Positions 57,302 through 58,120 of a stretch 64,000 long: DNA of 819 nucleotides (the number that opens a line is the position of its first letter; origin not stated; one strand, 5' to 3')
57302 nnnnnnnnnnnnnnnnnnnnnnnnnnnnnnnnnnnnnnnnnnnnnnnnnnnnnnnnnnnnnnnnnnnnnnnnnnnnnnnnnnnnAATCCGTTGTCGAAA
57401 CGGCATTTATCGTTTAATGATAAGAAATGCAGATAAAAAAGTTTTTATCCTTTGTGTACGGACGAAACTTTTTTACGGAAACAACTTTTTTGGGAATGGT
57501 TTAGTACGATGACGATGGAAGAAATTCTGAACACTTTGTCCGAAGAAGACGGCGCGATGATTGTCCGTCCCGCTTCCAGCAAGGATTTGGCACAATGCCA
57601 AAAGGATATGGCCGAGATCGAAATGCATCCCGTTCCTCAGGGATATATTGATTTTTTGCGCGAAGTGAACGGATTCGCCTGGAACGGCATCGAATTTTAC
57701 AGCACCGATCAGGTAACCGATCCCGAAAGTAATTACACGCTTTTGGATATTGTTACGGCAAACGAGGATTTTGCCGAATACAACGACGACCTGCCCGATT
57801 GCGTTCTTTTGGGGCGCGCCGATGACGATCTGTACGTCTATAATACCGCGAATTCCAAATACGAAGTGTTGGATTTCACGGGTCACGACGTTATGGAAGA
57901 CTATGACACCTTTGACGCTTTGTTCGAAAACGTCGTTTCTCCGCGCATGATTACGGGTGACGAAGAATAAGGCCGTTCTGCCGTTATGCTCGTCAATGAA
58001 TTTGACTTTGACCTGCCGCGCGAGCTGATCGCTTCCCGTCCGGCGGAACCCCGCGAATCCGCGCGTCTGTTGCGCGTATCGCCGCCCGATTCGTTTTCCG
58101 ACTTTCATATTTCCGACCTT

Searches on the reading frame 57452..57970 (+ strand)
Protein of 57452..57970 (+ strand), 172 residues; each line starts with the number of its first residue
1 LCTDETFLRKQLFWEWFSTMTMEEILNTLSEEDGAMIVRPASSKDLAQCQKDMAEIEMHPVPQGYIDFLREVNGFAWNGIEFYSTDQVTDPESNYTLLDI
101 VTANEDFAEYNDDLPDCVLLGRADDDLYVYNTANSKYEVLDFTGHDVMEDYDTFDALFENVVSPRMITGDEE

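Call 3: search_protein_families(library=pfam, proteins=[window:57452-57970:+], max_evalue=1)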
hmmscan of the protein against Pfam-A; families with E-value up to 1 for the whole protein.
window:57452-57970:+ (172 aa): 3 families
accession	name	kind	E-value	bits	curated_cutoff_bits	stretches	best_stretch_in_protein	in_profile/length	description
PF09346.15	SMI1_KNR4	-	1.3e-05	26.2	25.4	1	40-158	1-123/125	SMI1 / KNR4 family (SUKH-1)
PF14568.11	SUKH_6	-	6.3e-05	23.9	27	1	62-136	16-93/119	SMI1-KNR4 cell-wall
PF14567.11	SUKH_5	-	6.3e-05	23.2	27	1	22-161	1-140/142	SMI1-KNR4 cell-wall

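Call 5: search_protein_families(library=ncbifam, proteins=[window:57452-57970:+], max_evalue=1)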
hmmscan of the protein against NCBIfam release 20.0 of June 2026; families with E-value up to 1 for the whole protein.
window:57452-57970:+ (172 aa): 1 family
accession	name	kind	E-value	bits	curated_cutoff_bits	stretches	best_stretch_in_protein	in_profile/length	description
NF038335.1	YPO0640_fam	subfamily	9.6e-30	103.4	55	1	24-162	6-146/150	YrhA family protein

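Call 6: search_protein_families(library=phrogs, proteins=[window:57452-57970:+], max_evalue=1)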
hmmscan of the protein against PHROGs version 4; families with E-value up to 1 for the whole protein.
window:57452-57970:+ (172 aa): 3 families
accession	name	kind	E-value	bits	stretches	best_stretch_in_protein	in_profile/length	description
phrog_20475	-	head and packaging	0.033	13.3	1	67-162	32-125/701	virion structural protein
phrog_24405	-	unknown function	0.11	13.7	1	41-75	4-37/58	-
phrog_38511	-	unknown function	0.22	12.8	1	76-109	33-66/75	-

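Call 44: search_protein_families(library=padloc, proteins=[window:57452-57970:+], max_evalue=0.1)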
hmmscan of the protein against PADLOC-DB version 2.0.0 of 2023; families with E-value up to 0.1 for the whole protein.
window:57452-57970:+ (172 aa): 0 families

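Call 74: find_homologous_proteins(query=window:57509-57970:+, max_evalue=0.00001)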
Query window:57509-57970:+ (153 aa): 138 proteins with E <= 0.00001 among 145 candidates; the best 120 are listed.
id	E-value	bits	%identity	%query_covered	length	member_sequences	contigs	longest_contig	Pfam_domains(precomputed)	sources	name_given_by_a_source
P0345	1.4e-95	335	98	100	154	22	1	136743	PF09346.16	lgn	-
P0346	1.5e-84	299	65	95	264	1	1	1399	PF14567.12,PF09346.16,PF14568.12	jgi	jgi:hypothetical protein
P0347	1.0e-78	280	86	95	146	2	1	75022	-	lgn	-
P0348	3.0e-78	279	86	95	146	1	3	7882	-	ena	-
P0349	6.3e-78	278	85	95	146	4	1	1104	-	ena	-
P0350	1.9e-76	273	83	95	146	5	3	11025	-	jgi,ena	-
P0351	1.6e-75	270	82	95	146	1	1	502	-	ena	-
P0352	2.3e-75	269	83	96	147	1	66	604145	-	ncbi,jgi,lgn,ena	-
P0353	5.3e-75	268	83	95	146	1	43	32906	-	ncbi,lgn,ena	-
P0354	6.7e-75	268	81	95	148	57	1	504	-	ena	-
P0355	2.9e-74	266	81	95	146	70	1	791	-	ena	-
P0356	1.3e-73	264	76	100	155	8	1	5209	-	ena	-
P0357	4.9e-73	262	82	95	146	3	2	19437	-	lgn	-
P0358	1.0e-71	258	79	96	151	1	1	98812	PF14567.12,PF09346.16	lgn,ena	-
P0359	4.5e-70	252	78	96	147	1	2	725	-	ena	-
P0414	8.3e-52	193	62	95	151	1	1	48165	-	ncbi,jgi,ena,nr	ncbi:MAG: YrhA family protein [Treponema sp.]|nr:YrhA family protein [Treponema sp.]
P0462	1.3e-39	153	53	95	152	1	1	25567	PF14567.12,PF09346.16,PF14568.12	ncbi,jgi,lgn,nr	ncbi:MAG: SMI1/KNR4 family protein [Prevotellaceae bacterium]|jgi:hypothetical protein|nr:SMI1/KNR4 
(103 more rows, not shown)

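Call 75: find_encoding_contigs(protein=P0414, flank=8000, max_places=1)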
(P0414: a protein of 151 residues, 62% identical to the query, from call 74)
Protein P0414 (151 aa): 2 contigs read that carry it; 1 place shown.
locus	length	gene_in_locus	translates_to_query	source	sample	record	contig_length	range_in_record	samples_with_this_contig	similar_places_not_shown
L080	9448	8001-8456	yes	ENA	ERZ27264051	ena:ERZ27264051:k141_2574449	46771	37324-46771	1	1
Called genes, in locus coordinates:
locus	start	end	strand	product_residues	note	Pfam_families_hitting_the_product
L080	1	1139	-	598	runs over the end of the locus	PF00664:ABC_membrane, PF00005:ABC_tran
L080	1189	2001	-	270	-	-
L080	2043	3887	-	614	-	PF02463:SMC_N, PF13476:AAA_23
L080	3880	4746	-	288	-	PF01513:NAD_kinase, PF20143:NAD_kinase_C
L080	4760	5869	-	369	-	PF01041:DegT_DnrJ_EryC1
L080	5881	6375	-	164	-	PF01584:CheW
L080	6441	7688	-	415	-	-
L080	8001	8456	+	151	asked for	-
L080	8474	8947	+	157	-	-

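Call 76: find_encoding_contigs(protein=P0462, flank=8000, max_places=1)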
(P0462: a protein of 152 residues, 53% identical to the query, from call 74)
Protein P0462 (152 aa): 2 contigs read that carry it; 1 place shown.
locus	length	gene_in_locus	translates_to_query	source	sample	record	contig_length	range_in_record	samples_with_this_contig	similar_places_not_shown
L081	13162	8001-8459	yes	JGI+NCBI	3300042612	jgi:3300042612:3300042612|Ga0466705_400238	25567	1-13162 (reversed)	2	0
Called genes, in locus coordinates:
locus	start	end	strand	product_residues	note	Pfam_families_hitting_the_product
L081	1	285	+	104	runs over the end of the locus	PF01609:DDE_Tnp_1 (faint)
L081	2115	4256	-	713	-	PF02897:Peptidase_S9_N, PF00326:Peptidase_S9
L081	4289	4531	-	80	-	PF23871:DUF7226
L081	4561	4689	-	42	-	PF22515:DUF6996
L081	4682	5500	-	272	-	PF02086:MethyltransfD12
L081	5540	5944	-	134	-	-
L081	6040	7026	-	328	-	PF00480:ROK, PF02685:Glucokinase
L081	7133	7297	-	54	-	-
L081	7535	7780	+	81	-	-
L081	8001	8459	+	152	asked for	PF14567:SUKH_5 (weak), PF09346:SMI1_KNR4 (weak), PF14568:SUKH_6 (weak)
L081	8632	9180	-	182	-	PF08534:Redoxin, PF00578:AhpC-TSA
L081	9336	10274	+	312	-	PF00126:HTH_1, PF03466:LysR_substrate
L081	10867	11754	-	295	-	PF11276:DUF3078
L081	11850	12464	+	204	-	PF00485:PRK, PF01121:CoaE (faint)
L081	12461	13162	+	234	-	PF10108:DNA_pol_B_exo2, PF13482:RNase_H_2 (weak)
